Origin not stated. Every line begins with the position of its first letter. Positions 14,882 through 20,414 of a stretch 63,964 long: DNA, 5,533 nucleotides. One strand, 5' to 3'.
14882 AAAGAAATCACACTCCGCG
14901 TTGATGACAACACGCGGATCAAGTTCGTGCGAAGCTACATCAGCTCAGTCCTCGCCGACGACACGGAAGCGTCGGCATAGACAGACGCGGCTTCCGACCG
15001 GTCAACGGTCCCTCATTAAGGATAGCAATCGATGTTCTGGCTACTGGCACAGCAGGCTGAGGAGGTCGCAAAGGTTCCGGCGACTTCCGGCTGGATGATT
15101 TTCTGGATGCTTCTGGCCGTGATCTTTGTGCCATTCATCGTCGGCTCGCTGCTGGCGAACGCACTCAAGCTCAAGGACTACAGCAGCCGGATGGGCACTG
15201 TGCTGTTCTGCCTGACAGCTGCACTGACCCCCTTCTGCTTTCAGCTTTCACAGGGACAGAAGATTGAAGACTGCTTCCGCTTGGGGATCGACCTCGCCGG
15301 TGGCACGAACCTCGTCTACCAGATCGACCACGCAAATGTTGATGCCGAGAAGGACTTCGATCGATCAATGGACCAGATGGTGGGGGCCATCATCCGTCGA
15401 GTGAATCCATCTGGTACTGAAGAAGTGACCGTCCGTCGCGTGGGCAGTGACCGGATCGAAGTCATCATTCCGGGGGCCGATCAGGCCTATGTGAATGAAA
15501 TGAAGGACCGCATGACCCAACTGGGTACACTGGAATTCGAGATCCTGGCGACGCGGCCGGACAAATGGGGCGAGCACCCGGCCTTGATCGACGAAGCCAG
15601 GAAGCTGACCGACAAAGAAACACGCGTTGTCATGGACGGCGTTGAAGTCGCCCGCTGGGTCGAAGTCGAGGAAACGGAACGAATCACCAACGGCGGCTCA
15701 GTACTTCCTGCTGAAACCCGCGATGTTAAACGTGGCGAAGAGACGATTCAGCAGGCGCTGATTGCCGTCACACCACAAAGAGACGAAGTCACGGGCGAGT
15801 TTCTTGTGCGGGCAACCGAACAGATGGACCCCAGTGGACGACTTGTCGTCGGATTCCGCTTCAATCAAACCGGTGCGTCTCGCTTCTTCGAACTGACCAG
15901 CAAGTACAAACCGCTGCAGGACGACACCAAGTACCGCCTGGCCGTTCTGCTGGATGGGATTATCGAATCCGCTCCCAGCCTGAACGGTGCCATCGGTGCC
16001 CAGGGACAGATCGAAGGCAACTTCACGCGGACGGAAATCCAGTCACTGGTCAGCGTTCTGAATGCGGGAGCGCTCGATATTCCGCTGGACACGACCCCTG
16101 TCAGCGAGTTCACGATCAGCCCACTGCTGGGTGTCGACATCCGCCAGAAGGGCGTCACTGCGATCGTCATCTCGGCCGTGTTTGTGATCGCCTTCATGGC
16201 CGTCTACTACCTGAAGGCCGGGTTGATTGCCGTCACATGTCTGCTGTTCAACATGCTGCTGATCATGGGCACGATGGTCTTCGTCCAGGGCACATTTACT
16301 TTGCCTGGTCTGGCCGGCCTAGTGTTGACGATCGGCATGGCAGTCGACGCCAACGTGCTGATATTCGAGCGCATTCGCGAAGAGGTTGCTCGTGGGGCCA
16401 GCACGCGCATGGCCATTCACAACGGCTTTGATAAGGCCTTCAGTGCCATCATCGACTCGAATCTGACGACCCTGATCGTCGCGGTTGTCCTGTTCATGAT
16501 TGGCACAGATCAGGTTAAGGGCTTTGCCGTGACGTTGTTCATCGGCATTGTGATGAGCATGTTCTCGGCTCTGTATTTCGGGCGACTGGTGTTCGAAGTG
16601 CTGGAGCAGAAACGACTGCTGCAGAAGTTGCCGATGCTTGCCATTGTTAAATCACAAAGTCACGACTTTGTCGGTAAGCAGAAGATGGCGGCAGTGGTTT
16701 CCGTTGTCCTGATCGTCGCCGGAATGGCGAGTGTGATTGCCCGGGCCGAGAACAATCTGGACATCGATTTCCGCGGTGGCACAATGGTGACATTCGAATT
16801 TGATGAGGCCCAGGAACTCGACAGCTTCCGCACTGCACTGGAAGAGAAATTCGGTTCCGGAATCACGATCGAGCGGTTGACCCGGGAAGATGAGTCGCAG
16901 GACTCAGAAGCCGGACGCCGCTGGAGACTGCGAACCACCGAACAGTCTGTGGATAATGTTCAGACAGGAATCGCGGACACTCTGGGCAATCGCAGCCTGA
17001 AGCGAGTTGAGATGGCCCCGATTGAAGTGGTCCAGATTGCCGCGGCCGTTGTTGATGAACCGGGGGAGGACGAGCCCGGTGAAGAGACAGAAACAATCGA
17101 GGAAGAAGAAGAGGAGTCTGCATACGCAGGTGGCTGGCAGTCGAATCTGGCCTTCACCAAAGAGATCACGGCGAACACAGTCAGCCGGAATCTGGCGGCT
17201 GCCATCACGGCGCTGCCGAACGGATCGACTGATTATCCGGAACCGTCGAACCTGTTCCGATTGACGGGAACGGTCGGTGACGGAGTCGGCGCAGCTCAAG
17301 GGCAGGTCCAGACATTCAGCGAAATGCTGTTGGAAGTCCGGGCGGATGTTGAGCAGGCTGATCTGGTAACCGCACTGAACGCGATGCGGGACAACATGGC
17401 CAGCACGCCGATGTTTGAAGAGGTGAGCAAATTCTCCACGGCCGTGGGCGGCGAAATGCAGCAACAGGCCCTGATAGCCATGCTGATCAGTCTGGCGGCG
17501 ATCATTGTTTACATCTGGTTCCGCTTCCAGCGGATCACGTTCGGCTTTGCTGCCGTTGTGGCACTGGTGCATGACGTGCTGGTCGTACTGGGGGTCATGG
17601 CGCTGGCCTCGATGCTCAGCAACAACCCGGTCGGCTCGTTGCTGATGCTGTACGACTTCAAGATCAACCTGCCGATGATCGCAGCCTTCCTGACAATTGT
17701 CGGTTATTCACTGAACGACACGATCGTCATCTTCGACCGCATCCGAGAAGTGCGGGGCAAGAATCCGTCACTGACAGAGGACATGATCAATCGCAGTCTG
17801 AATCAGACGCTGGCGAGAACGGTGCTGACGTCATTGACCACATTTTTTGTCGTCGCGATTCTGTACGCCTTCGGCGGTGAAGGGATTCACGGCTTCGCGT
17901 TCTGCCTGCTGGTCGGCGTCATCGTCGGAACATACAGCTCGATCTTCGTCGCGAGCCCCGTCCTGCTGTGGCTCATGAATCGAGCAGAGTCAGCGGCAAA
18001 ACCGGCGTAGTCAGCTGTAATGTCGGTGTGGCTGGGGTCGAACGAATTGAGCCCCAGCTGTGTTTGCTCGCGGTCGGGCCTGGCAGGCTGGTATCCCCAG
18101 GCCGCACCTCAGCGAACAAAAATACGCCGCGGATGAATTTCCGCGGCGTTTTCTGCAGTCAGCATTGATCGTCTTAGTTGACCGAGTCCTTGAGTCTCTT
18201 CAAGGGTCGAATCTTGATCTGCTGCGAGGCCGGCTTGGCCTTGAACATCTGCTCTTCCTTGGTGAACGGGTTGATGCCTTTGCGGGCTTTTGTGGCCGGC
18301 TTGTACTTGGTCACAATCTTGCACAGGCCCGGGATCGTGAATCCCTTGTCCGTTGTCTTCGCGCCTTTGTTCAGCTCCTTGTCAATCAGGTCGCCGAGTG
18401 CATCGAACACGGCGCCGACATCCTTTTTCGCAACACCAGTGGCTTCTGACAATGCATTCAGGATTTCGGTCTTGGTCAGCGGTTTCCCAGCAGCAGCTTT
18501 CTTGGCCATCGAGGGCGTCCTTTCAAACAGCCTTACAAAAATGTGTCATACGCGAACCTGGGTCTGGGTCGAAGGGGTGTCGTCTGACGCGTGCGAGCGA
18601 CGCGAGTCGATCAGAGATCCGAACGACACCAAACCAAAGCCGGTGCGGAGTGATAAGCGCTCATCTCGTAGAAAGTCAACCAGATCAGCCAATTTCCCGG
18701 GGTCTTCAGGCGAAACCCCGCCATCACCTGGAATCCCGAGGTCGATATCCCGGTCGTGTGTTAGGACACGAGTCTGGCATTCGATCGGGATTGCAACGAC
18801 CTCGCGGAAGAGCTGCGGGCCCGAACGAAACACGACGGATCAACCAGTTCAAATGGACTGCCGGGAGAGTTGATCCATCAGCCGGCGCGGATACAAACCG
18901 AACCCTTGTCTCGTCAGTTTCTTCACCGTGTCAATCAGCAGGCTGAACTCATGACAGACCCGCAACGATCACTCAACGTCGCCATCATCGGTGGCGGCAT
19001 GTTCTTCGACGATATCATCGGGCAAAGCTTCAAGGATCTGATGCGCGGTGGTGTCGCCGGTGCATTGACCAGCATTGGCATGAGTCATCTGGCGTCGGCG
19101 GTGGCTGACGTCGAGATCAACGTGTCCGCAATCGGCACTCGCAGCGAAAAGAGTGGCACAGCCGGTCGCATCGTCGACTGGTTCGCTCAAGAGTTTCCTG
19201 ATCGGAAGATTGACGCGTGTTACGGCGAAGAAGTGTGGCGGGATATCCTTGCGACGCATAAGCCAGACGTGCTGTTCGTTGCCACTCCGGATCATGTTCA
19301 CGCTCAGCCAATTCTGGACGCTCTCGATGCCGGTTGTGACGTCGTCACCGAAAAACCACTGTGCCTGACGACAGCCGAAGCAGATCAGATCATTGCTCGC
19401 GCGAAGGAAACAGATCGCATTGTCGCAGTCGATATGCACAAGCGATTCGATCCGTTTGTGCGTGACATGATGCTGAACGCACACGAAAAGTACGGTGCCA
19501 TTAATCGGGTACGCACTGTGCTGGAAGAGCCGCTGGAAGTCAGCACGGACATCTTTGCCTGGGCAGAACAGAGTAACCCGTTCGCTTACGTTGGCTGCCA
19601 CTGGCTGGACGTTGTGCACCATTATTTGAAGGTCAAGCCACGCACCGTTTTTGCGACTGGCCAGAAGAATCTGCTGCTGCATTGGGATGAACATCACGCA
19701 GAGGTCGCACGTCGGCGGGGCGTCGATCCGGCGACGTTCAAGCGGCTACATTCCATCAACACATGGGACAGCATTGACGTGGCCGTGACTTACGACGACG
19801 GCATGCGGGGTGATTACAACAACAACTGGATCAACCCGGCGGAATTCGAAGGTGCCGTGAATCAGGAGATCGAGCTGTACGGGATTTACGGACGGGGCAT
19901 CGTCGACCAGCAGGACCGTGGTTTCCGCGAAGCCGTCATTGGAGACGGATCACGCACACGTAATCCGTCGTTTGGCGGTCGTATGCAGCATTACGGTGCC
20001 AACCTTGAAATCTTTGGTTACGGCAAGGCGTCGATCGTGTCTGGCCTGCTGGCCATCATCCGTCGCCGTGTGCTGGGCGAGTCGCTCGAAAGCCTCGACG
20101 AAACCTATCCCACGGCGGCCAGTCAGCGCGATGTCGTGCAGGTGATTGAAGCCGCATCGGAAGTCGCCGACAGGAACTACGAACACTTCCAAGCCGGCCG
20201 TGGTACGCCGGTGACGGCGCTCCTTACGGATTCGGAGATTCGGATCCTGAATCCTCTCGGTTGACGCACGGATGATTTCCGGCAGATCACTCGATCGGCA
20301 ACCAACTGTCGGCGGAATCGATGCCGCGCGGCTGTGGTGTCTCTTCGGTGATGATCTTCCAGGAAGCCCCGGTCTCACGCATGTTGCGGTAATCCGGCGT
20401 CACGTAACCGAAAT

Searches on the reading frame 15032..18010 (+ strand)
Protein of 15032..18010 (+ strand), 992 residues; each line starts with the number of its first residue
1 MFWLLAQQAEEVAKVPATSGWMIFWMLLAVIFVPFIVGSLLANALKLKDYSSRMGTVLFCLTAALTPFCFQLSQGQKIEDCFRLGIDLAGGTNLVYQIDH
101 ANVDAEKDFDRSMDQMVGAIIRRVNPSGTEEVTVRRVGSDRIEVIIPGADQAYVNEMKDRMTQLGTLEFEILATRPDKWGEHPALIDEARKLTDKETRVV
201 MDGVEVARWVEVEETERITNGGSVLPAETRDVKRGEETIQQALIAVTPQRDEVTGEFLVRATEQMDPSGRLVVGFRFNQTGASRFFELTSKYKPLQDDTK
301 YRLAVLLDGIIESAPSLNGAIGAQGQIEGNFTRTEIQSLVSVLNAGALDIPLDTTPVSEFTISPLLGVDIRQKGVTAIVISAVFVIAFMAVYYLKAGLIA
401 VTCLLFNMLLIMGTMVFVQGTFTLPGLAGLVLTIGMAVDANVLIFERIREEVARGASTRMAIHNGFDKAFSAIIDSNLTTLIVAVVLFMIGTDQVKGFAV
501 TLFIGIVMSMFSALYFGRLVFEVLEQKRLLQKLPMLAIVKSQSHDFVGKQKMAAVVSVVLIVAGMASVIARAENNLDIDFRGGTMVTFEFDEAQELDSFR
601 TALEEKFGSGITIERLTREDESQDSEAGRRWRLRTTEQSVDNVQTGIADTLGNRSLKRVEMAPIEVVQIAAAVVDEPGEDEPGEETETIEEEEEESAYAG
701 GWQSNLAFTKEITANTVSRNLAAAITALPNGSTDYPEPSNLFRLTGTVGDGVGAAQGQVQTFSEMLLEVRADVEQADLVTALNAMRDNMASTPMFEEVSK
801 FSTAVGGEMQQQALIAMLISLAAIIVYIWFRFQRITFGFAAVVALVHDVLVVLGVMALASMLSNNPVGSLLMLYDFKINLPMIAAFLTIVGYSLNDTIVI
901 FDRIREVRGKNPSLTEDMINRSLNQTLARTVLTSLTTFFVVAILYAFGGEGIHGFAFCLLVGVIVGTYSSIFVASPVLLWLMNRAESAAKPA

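Call 58: search_protein_families(library=pfam, proteins=[window:15032-18010:+], max_evalue=0.0001)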
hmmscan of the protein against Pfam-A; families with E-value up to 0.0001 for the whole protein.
window:15032-18010:+ (992 aa): 5 families
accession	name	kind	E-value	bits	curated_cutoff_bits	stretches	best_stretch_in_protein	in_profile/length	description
PF02355.23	SecD_SecF_C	-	7.6e-77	257.4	20.5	2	791-983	11-188/189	Protein export membrane protein SecD/SecF, C-terminal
PF22599.2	SecDF_P1_head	-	2.2e-19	69.8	27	1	248-349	16-113/114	SecDF, P1 head subdomain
PF07549.19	Sec_GG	-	1.3e-08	34.6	20.3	0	82-100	8-26/28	SecD/SecF GG Motif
PF21760.3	SecD_1st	-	2.6e-06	27.2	27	1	113-171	1-57/60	Protein translocase subunit SecDF, P1 domain, N-terminal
PF03176.21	MMPL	-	3.6e-06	26.6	20.5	1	375-514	148-292/333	MMPL family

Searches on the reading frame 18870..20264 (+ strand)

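Call 58: search_protein_families(library=pfam, proteins=[window:18870-20264:+], max_evalue=0.0001)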
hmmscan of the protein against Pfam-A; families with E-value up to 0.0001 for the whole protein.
window:18870-20264:+ (464 aa): 2 families
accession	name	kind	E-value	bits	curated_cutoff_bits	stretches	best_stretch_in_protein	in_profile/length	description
PF01408.29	GFO_IDH_MocA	-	1.6e-15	58.3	24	1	36-188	2-119/120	Oxidoreductase family, NAD-binding Rossmann fold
PF22725.1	GFO_IDH_MocA_C3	-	3.2e-07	30.8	27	1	207-338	12-118/124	GFO/IDH/MocA C-terminal domain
